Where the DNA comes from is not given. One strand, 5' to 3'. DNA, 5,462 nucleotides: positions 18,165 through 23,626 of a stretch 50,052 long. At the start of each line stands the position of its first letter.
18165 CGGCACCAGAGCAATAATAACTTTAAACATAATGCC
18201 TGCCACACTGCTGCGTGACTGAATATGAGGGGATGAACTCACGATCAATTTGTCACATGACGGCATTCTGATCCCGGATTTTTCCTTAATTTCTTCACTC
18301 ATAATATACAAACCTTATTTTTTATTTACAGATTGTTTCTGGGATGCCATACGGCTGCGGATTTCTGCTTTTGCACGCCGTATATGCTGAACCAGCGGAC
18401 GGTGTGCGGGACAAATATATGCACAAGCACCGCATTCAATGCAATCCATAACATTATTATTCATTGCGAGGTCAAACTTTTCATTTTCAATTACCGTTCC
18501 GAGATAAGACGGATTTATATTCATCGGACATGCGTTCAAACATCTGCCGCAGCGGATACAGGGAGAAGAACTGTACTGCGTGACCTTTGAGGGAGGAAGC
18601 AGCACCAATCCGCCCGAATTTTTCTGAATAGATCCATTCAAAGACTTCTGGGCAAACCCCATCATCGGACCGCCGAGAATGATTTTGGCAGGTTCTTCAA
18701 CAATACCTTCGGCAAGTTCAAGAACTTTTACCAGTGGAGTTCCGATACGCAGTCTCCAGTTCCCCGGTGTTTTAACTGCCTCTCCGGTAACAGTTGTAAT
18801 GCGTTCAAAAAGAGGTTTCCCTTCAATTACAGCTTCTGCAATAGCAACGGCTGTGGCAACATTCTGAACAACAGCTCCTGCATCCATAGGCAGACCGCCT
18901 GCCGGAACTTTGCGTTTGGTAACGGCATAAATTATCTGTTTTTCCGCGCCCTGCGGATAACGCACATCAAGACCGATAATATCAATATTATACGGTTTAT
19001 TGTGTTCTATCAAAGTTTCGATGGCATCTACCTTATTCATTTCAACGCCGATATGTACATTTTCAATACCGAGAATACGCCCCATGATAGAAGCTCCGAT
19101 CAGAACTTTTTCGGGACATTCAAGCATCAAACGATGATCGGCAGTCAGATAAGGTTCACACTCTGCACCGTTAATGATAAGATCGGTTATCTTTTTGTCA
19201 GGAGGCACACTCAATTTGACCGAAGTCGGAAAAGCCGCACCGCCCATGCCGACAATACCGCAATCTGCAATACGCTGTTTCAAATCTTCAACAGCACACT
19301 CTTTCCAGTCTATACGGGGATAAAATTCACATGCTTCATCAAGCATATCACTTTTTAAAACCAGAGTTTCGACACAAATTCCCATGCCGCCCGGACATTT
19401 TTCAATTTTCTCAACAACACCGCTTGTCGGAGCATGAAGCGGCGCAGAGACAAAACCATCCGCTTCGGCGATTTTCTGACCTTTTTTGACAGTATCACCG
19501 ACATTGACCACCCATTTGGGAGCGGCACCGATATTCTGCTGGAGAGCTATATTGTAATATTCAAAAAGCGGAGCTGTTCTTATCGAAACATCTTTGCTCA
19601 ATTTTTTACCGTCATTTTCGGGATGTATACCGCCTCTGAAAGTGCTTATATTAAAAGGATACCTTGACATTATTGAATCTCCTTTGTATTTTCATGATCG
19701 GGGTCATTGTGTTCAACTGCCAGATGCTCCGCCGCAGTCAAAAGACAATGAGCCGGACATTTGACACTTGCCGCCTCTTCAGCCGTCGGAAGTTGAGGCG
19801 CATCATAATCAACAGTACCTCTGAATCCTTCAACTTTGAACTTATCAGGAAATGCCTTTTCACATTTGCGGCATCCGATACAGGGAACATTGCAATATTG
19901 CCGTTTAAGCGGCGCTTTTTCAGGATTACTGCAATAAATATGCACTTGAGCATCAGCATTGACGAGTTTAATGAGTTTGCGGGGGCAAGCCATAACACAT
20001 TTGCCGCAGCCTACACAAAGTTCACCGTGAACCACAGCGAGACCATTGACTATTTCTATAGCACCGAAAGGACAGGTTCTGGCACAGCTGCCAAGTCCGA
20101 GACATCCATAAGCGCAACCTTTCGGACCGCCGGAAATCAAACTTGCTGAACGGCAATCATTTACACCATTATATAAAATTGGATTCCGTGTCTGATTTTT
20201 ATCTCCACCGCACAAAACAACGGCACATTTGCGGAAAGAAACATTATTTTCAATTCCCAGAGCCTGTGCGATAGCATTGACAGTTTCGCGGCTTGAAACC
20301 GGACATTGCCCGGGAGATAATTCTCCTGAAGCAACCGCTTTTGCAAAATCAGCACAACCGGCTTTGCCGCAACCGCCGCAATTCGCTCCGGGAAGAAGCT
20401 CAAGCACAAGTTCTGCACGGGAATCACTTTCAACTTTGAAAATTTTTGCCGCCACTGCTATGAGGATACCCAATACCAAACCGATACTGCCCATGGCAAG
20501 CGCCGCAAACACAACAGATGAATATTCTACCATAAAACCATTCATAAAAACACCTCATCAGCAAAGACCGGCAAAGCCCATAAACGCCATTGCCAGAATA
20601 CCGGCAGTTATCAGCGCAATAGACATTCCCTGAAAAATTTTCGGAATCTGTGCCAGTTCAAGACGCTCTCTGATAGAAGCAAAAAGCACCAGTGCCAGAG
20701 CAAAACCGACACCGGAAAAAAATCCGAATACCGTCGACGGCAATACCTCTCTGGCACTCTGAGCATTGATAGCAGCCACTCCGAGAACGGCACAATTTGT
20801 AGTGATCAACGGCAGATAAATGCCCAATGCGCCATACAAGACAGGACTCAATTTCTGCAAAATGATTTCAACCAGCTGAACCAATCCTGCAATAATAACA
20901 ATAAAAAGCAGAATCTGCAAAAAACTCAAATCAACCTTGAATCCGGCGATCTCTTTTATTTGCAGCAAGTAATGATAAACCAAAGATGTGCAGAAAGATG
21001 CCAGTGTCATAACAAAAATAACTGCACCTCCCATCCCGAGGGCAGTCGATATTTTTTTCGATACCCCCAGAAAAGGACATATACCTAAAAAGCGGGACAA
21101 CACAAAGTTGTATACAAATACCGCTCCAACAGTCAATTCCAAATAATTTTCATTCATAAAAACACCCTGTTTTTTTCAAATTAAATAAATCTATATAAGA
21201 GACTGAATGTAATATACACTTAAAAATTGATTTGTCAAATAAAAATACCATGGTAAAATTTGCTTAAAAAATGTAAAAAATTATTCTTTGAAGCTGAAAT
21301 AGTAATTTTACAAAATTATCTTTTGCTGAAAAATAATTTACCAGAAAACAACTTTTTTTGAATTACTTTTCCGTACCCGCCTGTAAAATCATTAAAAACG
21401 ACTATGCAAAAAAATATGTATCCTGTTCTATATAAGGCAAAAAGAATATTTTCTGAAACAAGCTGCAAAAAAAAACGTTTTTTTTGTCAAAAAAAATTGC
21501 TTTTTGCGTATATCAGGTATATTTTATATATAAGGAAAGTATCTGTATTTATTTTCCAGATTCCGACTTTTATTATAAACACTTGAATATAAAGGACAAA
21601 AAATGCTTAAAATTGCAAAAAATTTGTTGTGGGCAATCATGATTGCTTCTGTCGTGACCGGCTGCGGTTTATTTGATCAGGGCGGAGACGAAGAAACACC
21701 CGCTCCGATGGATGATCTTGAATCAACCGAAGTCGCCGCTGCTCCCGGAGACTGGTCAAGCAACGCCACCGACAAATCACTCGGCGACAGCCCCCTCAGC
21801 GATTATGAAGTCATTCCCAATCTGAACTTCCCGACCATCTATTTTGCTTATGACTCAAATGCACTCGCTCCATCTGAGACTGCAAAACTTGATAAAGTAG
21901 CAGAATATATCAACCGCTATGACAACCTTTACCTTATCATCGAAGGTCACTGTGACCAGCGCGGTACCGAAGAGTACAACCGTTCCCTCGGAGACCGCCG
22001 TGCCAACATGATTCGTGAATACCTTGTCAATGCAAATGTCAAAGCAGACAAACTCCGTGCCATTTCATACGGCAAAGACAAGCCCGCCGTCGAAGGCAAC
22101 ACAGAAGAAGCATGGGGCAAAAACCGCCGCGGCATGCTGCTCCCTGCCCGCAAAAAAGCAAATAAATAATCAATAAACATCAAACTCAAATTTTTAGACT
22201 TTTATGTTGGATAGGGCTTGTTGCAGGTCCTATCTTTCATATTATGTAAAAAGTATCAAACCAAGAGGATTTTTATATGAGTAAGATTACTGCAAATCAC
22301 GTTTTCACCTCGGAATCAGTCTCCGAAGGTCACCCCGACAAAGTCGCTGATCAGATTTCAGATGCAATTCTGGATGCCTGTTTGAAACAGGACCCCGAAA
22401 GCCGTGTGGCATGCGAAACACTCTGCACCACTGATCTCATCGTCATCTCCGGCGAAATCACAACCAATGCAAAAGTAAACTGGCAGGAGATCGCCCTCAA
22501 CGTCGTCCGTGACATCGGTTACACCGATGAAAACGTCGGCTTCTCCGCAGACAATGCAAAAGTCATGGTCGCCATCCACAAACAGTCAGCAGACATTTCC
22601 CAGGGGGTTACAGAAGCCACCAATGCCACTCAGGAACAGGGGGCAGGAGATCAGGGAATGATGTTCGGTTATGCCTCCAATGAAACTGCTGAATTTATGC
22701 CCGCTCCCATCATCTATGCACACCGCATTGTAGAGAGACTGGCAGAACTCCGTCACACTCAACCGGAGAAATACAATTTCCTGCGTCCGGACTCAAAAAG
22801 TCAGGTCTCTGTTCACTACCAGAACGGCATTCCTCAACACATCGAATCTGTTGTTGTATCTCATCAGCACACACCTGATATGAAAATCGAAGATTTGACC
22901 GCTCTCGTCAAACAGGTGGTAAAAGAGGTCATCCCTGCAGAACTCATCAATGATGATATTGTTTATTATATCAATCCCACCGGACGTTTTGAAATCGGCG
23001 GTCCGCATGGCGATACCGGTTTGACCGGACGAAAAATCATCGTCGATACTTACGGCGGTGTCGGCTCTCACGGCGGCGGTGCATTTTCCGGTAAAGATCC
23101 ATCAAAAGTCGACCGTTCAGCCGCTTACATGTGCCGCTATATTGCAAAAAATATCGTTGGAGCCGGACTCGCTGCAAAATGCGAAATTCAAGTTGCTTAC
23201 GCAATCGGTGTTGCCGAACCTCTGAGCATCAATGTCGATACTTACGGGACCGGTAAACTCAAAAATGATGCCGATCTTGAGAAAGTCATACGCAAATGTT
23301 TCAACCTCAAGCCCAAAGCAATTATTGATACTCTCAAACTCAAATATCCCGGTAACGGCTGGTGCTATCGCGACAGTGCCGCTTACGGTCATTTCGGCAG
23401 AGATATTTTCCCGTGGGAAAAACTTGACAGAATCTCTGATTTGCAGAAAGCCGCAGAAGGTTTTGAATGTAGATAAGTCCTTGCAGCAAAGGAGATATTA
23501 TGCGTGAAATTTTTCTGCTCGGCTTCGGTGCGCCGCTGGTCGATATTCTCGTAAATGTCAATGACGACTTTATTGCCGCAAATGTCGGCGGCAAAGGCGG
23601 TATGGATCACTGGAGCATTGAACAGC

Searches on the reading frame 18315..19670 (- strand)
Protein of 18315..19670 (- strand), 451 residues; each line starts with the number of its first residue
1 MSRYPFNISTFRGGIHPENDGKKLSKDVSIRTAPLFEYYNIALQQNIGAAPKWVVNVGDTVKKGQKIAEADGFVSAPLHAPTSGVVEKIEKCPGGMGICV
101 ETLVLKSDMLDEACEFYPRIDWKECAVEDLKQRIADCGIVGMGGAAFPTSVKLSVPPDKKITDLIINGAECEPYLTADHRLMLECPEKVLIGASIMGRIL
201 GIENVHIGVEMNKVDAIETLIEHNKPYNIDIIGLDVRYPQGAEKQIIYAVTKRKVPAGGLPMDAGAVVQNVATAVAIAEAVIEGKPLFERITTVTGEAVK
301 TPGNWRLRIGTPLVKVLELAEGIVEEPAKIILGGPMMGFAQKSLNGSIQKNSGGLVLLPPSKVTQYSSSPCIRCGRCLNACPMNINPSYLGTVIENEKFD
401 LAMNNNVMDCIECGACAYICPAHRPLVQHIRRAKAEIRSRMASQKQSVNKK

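Call 13: search_protein_families(library=pfam, proteins=[window:18315-19670:-], max_evalue=0.00001)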
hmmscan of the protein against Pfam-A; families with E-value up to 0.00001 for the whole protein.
window:18315-19670:- (451 aa): 12 families
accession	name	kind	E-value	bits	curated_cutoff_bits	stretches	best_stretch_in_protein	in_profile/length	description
PF01512.22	Complex1_51K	-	2.1e-47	161.2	31.2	1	134-278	1-149/150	Nuo51 FMN-binding domain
PF13375.12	RnfC_N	-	5e-27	94.3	25.6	1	10-108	2-99/101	RnfC Barrel sandwich hybrid domain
PF10531.15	SLBB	-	8.4e-12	45.2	27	1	292-340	2-55/55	SLBB domain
PF13237.11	Fer4_10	-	2.7e-09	37.3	25.5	1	368-421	6-53/53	4Fe-4S dicluster domain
PF13187.11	Fer4_9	-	1.8e-08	34.7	27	1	371-423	2-50/52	4Fe-4S dicluster domain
PF12838.12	Fer4_7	-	3.1e-08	34.4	27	1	371-422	2-50/52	4Fe-4S dicluster domain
PF00037.32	Fer4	-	1.1e-07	31.8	21.1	0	371-384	8-21/24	4Fe-4S binding domain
PF12797.12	Fer4_2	-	4.7e-07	29.8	24.5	0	368-382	7-21/22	4Fe-4S binding domain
PF13183.11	Fer4_8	-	7.4e-07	30.1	27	1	369-422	3-66/68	4Fe-4S dicluster domain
PF12837.12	Fer4_6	-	1.9e-06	28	25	0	365-384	3-22/24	4Fe-4S binding domain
PF05896.17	NQRA_N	-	4.4e-06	27.3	25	0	29-91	18-80/94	NqrA N-terminal barrel-sandwich hybrid domain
PF12800.12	Fer4_4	-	5.4e-06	26.7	24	0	370-383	3-16/17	4Fe-4S binding domain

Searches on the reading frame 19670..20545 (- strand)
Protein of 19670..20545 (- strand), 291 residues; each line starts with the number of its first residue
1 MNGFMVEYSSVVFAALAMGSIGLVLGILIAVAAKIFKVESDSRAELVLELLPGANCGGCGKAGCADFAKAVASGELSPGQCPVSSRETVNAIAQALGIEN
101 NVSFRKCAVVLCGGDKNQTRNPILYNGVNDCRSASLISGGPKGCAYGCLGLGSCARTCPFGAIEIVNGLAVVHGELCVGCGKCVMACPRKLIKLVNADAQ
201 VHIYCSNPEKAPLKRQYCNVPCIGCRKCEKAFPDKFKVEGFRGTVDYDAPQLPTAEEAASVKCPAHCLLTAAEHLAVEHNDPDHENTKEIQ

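Call 13: search_protein_families(library=pfam, proteins=[window:19670-20545:-], max_evalue=0.00001)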
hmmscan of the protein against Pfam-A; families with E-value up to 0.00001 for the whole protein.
window:19670-20545:- (291 aa): 4 families
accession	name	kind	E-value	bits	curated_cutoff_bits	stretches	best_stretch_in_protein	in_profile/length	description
PF04060.18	FeS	-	4e-12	46.1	23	1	51-83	1-33/33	Putative Fe-S cluster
PF14697.11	Fer4_21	-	8.3e-09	35.9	35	1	148-193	8-58/59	4Fe-4S dicluster domain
PF13187.11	Fer4_9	-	1.1e-07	32.3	27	1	148-191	2-51/52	4Fe-4S dicluster domain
PF00037.32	Fer4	-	2.2e-07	30.8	21.1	1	171-191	2-22/24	4Fe-4S binding domain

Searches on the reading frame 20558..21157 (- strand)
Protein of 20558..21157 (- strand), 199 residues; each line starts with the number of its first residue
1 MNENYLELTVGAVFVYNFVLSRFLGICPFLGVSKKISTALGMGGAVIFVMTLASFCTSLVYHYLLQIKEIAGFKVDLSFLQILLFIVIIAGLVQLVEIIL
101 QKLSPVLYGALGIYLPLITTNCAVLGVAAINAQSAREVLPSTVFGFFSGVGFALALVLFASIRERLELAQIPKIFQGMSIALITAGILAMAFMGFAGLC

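Call 13: search_protein_families(library=pfam, proteins=[window:20558-21157:-], max_evalue=0.00001)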
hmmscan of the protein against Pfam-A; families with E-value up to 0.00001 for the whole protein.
window:20558-21157:- (199 aa): 1 family
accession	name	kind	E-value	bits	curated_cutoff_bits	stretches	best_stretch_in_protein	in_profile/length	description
PF02508.19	Rnf-Nqr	-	2.3e-59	200.7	23.8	1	5-198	1-173/174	Rnf-Nqr subunit, membrane protein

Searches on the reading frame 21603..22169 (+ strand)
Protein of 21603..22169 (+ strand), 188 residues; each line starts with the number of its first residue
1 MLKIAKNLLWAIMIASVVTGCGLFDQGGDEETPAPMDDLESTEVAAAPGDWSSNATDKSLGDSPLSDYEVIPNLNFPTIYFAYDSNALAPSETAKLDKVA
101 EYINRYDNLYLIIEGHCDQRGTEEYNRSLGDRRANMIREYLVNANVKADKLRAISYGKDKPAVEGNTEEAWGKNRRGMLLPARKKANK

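Call 13: search_protein_families(library=pfam, proteins=[window:21603-22169:+], max_evalue=0.00001)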
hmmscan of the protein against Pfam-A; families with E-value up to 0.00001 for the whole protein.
window:21603-22169:+ (188 aa): 1 family
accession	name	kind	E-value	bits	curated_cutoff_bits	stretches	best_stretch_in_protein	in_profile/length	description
PF00691.25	OmpA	-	2e-20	73.4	27.2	1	80-175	1-98/98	OmpA family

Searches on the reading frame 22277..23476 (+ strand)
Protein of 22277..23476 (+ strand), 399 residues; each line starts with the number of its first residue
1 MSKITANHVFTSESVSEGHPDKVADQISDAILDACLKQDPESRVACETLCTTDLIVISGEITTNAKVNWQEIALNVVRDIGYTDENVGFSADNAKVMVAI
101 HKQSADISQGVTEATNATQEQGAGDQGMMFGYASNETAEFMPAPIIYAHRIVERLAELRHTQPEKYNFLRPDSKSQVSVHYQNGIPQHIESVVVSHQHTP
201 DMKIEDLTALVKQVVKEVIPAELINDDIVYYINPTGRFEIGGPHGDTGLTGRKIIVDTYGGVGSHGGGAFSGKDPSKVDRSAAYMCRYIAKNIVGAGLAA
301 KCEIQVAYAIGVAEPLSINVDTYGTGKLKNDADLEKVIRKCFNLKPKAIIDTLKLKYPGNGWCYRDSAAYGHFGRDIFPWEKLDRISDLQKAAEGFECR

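Call 14: search_protein_families(library=pfam, proteins=[window:22277-23476:+], max_evalue=0.00001)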
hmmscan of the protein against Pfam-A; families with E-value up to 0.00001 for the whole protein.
window:22277-23476:+ (399 aa): 3 families
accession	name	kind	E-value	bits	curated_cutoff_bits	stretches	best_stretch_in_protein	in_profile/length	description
PF02773.21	S-AdoMet_synt_C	-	6e-66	221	25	1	240-382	1-138/138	S-adenosylmethionine synthetase, C-terminal domain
PF00438.25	S-AdoMet_synt_N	-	2.9e-43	146.9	33.1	1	8-105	2-99/99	S-adenosylmethionine synthetase, N-terminal domain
PF02772.21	S-AdoMet_synt_M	-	6.4e-43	146.1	29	1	120-238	1-120/120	S-adenosylmethionine synthetase, central domain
